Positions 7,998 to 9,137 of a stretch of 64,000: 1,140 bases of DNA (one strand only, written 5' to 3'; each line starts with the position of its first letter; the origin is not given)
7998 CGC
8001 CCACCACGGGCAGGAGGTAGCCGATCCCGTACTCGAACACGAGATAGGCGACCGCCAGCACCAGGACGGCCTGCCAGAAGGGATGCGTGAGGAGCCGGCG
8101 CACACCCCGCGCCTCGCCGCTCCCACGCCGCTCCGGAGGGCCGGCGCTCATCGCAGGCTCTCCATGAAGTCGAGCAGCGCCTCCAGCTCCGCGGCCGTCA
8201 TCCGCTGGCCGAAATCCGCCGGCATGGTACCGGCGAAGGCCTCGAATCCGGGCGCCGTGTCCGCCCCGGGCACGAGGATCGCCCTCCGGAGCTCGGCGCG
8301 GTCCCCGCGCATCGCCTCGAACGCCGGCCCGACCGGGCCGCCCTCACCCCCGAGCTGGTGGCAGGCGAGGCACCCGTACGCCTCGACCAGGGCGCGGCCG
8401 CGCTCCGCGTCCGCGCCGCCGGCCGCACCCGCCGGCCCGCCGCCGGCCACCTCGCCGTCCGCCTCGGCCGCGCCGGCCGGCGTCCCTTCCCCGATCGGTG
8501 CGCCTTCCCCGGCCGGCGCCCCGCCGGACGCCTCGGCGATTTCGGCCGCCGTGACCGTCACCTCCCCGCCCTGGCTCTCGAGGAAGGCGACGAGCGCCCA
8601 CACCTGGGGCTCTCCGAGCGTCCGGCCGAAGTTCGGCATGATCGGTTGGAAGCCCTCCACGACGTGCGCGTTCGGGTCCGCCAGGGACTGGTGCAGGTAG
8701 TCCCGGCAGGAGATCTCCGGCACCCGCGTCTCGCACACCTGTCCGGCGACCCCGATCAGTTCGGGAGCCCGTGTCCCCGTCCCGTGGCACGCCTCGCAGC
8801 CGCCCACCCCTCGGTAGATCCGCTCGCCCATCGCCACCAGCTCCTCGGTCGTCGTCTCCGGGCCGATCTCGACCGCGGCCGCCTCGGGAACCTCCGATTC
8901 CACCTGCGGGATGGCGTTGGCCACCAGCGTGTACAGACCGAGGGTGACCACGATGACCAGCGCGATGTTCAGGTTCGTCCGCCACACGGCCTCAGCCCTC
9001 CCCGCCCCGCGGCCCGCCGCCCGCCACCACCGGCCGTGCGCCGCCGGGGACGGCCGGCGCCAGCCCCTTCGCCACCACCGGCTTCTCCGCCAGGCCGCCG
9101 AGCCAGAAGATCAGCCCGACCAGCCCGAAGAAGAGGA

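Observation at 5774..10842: Cytochrome bd-family subunit without CydB, followed by three membrane-anchored c-type cytochromes carrying five heme c sites and an EB_dh-type heme domain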

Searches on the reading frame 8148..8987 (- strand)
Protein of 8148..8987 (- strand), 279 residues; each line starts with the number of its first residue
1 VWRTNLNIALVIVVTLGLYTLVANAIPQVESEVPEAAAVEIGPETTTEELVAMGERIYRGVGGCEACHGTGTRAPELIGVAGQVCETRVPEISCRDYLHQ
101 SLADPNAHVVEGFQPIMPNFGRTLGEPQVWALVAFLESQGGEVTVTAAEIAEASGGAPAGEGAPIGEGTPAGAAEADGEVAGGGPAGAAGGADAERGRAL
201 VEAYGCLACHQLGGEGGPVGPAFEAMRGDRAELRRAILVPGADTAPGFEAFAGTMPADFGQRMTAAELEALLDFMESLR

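Call 9: search_protein_families(library=pfam, proteins=[window:8148-8987:-], max_evalue=0.01)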
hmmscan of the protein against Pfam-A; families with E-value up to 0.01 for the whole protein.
window:8148-8987:- (279 aa): 2 families
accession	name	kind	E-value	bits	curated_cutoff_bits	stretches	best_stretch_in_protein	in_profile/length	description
PF13442.11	Cytochrome_CBB3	-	6.9e-15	55.6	27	2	52-136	4-68/68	Cytochrome C oxidase, cbb3-type, subunit III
PF00034.26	Cytochrom_C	-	1.2e-13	52.6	21.3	2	194-278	1-89/90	Cytochrome c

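Call 50: search_solved_structures(query=window:8148-8987:-, max_evalue=0.01, show_alignments=1)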
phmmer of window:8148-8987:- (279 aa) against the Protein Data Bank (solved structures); distinct sequences matched with E-value up to 0.01: 5.
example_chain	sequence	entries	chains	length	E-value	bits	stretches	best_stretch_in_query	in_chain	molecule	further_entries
7zs0_A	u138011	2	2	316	8.6e-14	54.8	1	45-147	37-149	Hypothetical (Diheme) protein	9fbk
7zs1_A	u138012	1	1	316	1.3e-13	54.2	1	45-147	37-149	Hypothetical (Diheme) protein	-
7zs2_A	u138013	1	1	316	1.8e-13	53.8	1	45-146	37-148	Hypothetical (Diheme) protein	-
1w2l_A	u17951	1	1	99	4.8e-08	35.9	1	48-139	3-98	CYTOCHROME OXIDASE SUBUNIT II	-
5aur_A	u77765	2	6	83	0.0085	18.7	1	200-277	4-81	Cytochrome c-552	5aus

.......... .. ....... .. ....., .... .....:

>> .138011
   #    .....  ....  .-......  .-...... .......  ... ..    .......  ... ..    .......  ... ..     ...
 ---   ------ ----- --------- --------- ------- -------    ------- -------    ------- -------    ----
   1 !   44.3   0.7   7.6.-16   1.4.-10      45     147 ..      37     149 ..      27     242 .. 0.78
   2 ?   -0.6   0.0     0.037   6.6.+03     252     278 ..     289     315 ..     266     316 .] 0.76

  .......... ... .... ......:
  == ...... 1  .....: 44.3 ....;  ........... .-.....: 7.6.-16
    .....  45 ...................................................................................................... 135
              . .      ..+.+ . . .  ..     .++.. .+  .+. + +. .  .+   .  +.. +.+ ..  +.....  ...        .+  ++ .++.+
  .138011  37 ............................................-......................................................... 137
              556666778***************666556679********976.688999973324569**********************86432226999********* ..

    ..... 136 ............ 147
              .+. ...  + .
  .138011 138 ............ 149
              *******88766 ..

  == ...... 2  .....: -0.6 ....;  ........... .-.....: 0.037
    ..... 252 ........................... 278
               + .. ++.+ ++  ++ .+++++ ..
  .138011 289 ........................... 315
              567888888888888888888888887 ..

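Call 72: search_protein_families(library=ncbifam, proteins=[window:8148-8987:-], max_evalue=0.001)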
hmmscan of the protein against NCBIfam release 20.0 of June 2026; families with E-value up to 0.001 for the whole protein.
window:8148-8987:- (279 aa): 7 families
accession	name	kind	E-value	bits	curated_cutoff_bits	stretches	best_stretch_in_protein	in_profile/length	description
TIGR02603.1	CxxCH_TIGR02603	domain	3.3e-10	40.1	68.15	1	192-250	1-60/134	putative heme-binding domain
NF011054.0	PRK14486.1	equivalog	9.5e-09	35.2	447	1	22-139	186-290/294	putative bifunctional cbb3-type cytochrome c oxidase subunit II/cytochrome c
TIGR04485.1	thiosulf_SoxX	equivalog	1.7e-07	31.9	61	0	206-275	5-75/78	sulfur oxidation c-type cytochrome SoxX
NF045773.1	cytochro_C550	exception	0.0001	22.2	125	0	9-90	8-89/118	cytochrome c550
NF052248.1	SorU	equivalog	0.00015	21.9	100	0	206-249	13-57/72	SorU family sulfite dehydrogenase c-type cytochrome subunit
TIGR00782.1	ccoP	equivalog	0.00032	20.1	179.95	0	43-141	195-283/285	cytochrome-c oxidase, cbb3-type subunit III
TIGR04494.1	c550_PedF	equivalog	0.00055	19.8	122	0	46-139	46-130/133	cytochrome c-550 PedF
